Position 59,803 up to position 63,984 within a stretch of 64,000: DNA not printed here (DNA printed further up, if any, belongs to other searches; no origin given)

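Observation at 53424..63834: Candidate cohesin/dockerin-based cell-surface assembly locus with two giant beta-helix proteins, a cohesin-HYR-dockerin adaptor and a lone Flp pilin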

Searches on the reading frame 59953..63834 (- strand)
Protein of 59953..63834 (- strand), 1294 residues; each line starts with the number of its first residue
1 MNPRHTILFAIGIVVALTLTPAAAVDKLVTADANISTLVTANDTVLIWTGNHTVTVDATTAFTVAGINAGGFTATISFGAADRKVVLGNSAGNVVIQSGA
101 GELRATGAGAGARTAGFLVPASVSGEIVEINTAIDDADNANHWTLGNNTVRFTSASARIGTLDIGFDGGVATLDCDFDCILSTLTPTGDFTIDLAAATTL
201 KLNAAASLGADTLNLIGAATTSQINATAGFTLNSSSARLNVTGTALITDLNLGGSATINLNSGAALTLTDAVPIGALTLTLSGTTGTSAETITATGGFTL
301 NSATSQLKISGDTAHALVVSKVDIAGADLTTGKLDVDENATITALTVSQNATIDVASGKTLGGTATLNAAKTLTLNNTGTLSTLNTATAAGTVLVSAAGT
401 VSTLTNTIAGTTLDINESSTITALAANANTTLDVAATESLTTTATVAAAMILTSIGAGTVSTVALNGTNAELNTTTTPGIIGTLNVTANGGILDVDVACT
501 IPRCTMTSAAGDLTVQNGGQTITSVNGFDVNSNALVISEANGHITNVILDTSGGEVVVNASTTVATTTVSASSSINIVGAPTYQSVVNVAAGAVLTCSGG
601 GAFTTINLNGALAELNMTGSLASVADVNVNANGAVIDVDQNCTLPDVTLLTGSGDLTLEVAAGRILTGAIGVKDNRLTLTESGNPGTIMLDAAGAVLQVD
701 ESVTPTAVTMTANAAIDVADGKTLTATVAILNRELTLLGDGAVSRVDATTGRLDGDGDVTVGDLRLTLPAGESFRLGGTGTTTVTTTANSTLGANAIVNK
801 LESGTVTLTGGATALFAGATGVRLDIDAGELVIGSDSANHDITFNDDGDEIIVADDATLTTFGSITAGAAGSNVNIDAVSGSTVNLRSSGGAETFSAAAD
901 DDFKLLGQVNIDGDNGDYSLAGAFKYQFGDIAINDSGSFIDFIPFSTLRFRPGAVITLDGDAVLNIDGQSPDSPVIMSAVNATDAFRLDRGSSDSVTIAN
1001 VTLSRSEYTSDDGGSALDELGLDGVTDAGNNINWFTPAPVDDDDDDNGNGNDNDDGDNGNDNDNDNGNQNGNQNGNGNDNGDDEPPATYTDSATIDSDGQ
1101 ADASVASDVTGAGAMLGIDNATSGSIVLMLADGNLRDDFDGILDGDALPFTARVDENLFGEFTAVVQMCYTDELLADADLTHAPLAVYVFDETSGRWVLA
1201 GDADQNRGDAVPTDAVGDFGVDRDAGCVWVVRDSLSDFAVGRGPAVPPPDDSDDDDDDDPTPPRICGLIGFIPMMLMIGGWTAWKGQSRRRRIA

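Call 3: search_protein_families(library=pfam, proteins=[window:59953-63834:-], max_evalue=0.1)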
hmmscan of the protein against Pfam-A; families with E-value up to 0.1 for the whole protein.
window:59953-63834:- (1294 aa): 0 families

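Call 4: search_protein_families(library=ncbifam, proteins=[window:59953-63834:-], max_evalue=0.1)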
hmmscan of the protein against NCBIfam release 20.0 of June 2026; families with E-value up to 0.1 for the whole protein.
window:59953-63834:- (1294 aa): 0 families

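Call 24: find_homologous_proteins(query=window:59953-63834:-)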
Query window:59953-63834:- (1294 aa): 21 proteins with E <= 0.001 among 8000 candidates.
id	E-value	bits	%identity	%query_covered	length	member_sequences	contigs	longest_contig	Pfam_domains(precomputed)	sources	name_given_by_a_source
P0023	0.0e+0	2685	100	100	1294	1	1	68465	-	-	-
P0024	0.0e+0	1960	75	100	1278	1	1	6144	-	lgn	-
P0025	0.0e+0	1336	54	100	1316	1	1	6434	-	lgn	-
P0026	0.0e+0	1281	52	99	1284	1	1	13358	-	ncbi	-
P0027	0.0e+0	1185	54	80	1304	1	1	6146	-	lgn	-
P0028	0.0e+0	1115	50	98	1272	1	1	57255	-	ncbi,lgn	-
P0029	0.0e+0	1108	48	99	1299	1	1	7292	-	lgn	-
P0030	0.0e+0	1102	49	100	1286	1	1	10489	-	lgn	-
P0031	0.0e+0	1095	51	80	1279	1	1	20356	-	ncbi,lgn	-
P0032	0.0e+0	1089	48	98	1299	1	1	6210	-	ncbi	-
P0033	0.0e+0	1067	47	98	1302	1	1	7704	-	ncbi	-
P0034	0.0e+0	1064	49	100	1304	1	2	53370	-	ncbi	ncbi:MAG: hypothetical protein V3W34_03845 [Phycisphaerae bacterium]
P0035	0.0e+0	1036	50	79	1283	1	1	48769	-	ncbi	-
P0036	0.0e+0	1014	48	80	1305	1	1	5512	-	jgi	jgi:hypothetical protein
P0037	8.7e-291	986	45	100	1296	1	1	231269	-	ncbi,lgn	-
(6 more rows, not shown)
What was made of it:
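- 59950..63834 (-): Gene D: 1294-aa exported repetitive protein, convergent with C (stop codons 12 nt apart). About 15 full-length orthologues at 45-75% identity in Phycisphaerae (call 24).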

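Call 25: find_encoding_contigs(protein=P0037, flank=10000, max_places=2)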
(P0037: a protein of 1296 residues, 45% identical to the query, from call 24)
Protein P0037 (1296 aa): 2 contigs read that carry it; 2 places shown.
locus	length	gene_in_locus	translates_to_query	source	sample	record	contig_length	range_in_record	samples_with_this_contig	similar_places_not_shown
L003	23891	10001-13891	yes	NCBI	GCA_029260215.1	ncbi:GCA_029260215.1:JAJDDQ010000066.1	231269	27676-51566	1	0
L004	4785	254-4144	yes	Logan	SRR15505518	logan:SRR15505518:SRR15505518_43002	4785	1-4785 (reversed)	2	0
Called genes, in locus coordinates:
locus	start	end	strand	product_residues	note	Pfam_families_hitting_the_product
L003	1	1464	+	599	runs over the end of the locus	PF06418:CTP_synth_N, PF00117:GATase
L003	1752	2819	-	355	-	PF00657:Lipase_GDSL (weak), PF13472:Lipase_GDSL_2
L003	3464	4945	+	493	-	-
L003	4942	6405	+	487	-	-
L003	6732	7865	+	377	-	PF12704:MacB_PCD, PF02687:FtsX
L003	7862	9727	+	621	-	PF00005:ABC_tran, PF13304:AAA_21 (faint), PF25973:BSH_CzcB, PF25881:HH_YBHG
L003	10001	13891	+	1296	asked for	-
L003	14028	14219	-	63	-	-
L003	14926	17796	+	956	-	PF13895:Ig_2 (faint), PF07679:I-set (weak), PF13927:Ig_3 (weak)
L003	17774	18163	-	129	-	PF04116:FA_hydroxylase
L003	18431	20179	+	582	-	PF01839:FG-GAP (faint), PF13517:FG-GAP_3, PF07593:UnbV_ASPIC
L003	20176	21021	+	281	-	PF13428:TPR_14 (faint), PF13424:TPR_12 (faint), PF13432:TPR_16 (faint), PF23914:TPR_CcmH_CycH (faint), PF13414:TPR_11 (faint), PF13431:TPR_17 (faint), PF00515:TPR_1 (faint), PF14559:TPR_19 (weak), +2 more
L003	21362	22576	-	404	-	PF00144:Beta-lactamase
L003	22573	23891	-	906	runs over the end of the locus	PF00330:Aconitase, PF00694:Aconitase_C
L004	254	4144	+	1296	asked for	-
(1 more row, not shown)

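Call 26: find_encoding_contigs(protein=P0028, flank=10000, max_places=2)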
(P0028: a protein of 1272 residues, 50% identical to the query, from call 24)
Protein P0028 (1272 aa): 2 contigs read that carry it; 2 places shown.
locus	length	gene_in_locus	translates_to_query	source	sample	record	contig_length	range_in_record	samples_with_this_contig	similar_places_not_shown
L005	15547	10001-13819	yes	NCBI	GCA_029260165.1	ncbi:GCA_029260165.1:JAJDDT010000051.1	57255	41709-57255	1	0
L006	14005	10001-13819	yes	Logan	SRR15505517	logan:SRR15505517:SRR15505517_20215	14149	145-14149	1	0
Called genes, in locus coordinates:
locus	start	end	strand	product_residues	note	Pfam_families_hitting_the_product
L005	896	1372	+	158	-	-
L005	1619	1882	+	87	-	-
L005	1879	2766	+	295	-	PF01297:ZnuA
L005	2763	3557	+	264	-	PF00005:ABC_tran, PF02463:SMC_N (faint), PF13304:AAA_21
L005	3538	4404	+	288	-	PF00950:ABC-3, PF01032:FecCD (weak)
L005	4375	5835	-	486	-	PF04892:VanZ-LLP1, PF13385:Laminin_G_3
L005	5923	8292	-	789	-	PF13088:BNR_2 (faint), PF19081:Ig_7 (faint), PF07679:I-set (faint), PF13895:Ig_2 (faint), PF13927:Ig_3 (faint)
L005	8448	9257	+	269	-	PF06951:PLA2G12, PF18884:TSP3_bac (faint)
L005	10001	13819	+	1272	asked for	-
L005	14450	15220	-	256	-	-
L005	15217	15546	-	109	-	?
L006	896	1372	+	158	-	-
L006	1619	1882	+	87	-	-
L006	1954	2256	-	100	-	-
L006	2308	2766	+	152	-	PF01297:ZnuA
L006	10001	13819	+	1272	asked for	-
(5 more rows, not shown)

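Call 27: find_encoding_contigs(protein=P0034, flank=10000, max_places=2)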
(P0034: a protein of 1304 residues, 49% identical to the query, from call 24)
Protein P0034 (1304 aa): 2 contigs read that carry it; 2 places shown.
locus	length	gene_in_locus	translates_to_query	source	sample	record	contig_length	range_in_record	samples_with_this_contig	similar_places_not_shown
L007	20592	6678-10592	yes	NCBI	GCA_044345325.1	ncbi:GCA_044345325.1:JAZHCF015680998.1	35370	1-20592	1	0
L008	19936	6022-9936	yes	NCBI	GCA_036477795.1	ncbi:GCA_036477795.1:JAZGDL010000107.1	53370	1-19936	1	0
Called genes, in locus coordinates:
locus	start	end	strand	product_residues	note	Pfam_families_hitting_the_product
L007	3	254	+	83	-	?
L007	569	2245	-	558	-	PF00587:tRNA-synt_2b, PF03129:HGTP_anticodon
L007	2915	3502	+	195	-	-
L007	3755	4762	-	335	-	PF01261:AP_endonuc_2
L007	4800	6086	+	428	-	PF00285:Citrate_synt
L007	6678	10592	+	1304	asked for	-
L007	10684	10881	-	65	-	-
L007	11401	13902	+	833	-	PF00089:Trypsin (weak), PF13365:Trypsin_2 (weak), PF07679:I-set (faint), PF13895:Ig_2 (faint), PF13927:Ig_3 (weak)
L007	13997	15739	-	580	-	-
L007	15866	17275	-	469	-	PF02310:B12-binding, PF04055:Radical_SAM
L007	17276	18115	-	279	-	PF13489:Methyltransf_23, PF05148:Methyltransf_8 (weak), PF13847:Methyltransf_31, PF08241:Methyltransf_11, PF08242:Methyltransf_12, PF13649:Methyltransf_25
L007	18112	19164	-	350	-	PF01073:3Beta_HSD, PF01370:Epimerase, PF02719:Polysacc_synt_2 (weak), PF04321:RmlD_sub_bind (weak), PF05368:NmrA, PF13460:NAD_binding_10, PF16363:GDP_Man_Dehyd, PF07993:NAD_binding_4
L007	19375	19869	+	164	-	PF18306:LDcluster4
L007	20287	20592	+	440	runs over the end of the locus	-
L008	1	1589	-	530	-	PF00587:tRNA-synt_2b, PF03129:HGTP_anticodon (weak)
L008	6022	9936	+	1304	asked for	-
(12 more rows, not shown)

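Call 46: search_protein_families(library=ncbifam, proteins=[window:60604-63834:-], max_evalue=10)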
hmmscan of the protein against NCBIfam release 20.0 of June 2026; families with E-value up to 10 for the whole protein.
window:60604-63834:- (1077 aa): 0 families

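Call 48: find_related_loci(query=A3, collection=genome_contigs, flank=6000)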
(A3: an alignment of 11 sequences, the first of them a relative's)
Query A3 (1294 aa) in genome_contigs; peptide patterns used: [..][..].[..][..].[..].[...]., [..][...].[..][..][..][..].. (x = any residue, [..] = any of these).
364 stretches matched a pattern; 16 encode a relative of the query (tblastn E <= 1e-3); 16 distinct loci.
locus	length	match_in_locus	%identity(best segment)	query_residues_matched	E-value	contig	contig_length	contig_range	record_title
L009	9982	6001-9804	52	14-1292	0e+0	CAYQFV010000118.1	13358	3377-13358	MAG TPA_asm: uncultured Phycisphaeraceae bacterium isolate binchicken_co253_191 genome assembly, contig: NODE_3117_lengt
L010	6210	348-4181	48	20-1292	0e+0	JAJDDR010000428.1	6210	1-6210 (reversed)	MAG: Phycisphaerae bacterium isolate OFTM285 OFTM285_427, whole genome shotgun sequence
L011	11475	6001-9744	50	24-1291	0e+0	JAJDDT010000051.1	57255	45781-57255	MAG: Phycisphaerae bacterium isolate OFTM371 OFTM371_50, whole genome shotgun sequence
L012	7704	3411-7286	47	22-1292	0e+0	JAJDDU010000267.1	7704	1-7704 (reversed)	MAG: Phycisphaerae bacterium isolate OFTM5 OFTM5_266, whole genome shotgun sequence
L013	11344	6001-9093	51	11-1040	0e+0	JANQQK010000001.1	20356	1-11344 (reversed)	MAG: Phycisphaerae bacterium isolate IP29b_bin.25 k99_993459, whole genome shotgun sequence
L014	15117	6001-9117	49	1-1036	0e+0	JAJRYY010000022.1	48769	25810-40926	MAG: Planctomycetota bacterium isolate Dive96_bin4.107 k141_649187, whole genome shotgun sequence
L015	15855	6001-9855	45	1-1285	0e+0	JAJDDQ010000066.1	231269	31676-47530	MAG: Phycisphaerae bacterium isolate OFTM258 OFTM258_65, whole genome shotgun sequence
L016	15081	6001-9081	56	9-1040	0e+0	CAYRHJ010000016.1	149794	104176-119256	MAG TPA_asm: uncultured Phycisphaeraceae bacterium isolate binchicken_co31_456 genome assembly, contig: k141_4096165, wh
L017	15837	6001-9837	49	2-1291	0e+0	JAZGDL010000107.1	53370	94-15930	MAG: Phycisphaerae bacterium isolate SCS3bin.42 SCS3bin.42_107, whole genome shotgun sequence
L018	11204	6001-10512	36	99-1292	7e-94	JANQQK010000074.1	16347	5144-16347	MAG: Phycisphaerae bacterium isolate IP29b_bin.25 k99_3647399, whole genome shotgun sequence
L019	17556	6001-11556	41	208-1290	1e-93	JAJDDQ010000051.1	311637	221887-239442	MAG: Phycisphaerae bacterium isolate OFTM258 OFTM258_50, whole genome shotgun sequence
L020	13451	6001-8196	46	687-1290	2e-73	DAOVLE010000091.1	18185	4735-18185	MAG TPA_asm: Phycisphaerales bacterium isolate CSMAG_1437 CSMAG_1437_k141_1744516_length_18185_cov_16.9989, whole genome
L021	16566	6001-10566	34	3-1039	3e-76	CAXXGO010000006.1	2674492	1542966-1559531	MAG: Phycisphaerae bacterium isolate c853687f-fc16-43d1-893a-c6280bf959b9 genome assembly, contig: contig_6, whole genom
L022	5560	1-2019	47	764-1290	1e-60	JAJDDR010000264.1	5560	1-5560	MAG: Phycisphaerae bacterium isolate OFTM285 OFTM285_263, whole genome shotgun sequence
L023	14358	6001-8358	46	692-1293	2e-60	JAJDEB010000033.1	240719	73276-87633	MAG: Phycisphaerae bacterium isolate OFTM112 OFTM112_32, whole genome shotgun sequence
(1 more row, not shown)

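Call 57: search_protein_families(library=pfam, proteins=[L014:9868-10971:+, L014:11307-12734:-, L014:12974-15076:-], max_evalue=1)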
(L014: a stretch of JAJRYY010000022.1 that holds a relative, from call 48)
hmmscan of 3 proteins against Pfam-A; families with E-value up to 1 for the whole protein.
L014:9868-10971:+ (368 aa): 1 family
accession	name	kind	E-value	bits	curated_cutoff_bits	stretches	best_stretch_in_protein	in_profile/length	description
PF00404.24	Dockerin_1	-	0.27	11.9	22.9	1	300-352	1-52/57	Dockerin type I domain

L014:11307-12734:- (475 aa): 2 families
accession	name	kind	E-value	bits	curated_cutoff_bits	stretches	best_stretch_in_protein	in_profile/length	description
PF00404.24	Dockerin_1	-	3e-06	27.8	22.9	1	396-450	2-51/57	Dockerin type I domain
PF08273.17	Zn_Ribbon_Prim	-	0.069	13.9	23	1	423-437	5-19/37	Zinc-binding domain of primase-helicase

L014:12974-15076:- (700 aa): 3 families
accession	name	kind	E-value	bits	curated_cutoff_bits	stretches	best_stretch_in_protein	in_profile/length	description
PF06537.16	DHOR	-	3.7e-28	98.7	22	1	48-317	214-499/499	Di-haem oxidoreductase, putative peroxidase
PF00034.26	Cytochrom_C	-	0.022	16.5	21.3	1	189-317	4-89/90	Cytochrome c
PF00036.39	EF-hand_1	-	0.54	10.4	25.4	0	321-338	8-25/29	EF hand domain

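Call 76: search_solved_structures(query=A5, max_evalue=5)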
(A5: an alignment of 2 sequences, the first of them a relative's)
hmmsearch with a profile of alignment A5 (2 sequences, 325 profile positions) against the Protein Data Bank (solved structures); distinct sequences matched with E-value up to 5: 12.
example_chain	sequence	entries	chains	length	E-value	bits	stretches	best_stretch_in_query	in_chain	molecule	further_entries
5lxv_B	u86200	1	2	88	0.0024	20.2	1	247-308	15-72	Carbohydrate-binding protein WP_009985128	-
2b59_B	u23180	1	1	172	0.18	14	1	245-316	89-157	Cellulosomal scaffolding protein A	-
8x39_A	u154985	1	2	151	0.52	12.5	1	252-302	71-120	Serine protease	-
8x3a_A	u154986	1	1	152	0.52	12.5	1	252-302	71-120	Serine protease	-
1daq_A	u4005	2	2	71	0.64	12.2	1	253-305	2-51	ENDOGLUCANASE SS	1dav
2y3n_B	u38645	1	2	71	0.68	12.1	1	257-310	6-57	CELLULOSOMAL FAMILY-48 PROCESSIVE GLYCOSIDE HYDROLASE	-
5m2s_B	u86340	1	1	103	0.73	12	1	252-280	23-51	Doc8: Type I dockerin repeat domain from family 9 glycoside hydrolase WP_009982745[Ruminoc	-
6qla_A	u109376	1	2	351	0.75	12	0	135-168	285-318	PMGL2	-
2mte_A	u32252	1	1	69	0.9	11.7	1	254-305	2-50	Cellulose 1,4-beta-cellobiosidase (reducing end) CelS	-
6qin_A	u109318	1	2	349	1.1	11.4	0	135-168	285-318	PMGL2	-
6zl7_A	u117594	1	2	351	1.2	11.3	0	135-168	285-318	PMGL2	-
8qlh_A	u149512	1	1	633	1.5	11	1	68-114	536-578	AliC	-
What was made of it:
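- Checked: A profile of the related tails found here hits solved dockerins (5lxv_B, E 0.0024, call 76).
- Both tails keep the duplicated Ca2+-loop-plus-helix pattern of true dockerins and match Dockerin_1 or solved dockerins (calls 57, 76).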

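Call 77: search_solved_structures(query=L014:11307-12734:-, max_evalue=5)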
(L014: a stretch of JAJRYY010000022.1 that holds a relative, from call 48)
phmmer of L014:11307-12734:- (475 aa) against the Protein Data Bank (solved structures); distinct sequences matched with E-value up to 5: 6.
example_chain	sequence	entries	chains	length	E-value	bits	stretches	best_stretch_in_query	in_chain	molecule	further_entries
6k0s_A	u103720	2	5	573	0.26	12.9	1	157-248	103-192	Alpha-1,3-glucanase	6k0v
6k0m_A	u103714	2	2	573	0.26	12.9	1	157-248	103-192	Alpha-1,3-glucanase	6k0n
6k0p_A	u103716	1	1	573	0.26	12.9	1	157-248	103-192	Alpha-1,3-glucanase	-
6k0q_A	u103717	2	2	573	0.26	12.9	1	157-248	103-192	Alpha-1,3-glucanase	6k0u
8x39_A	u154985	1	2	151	0.64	11.6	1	389-448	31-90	Serine protease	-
8x3a_A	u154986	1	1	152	0.65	11.6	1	389-448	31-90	Serine protease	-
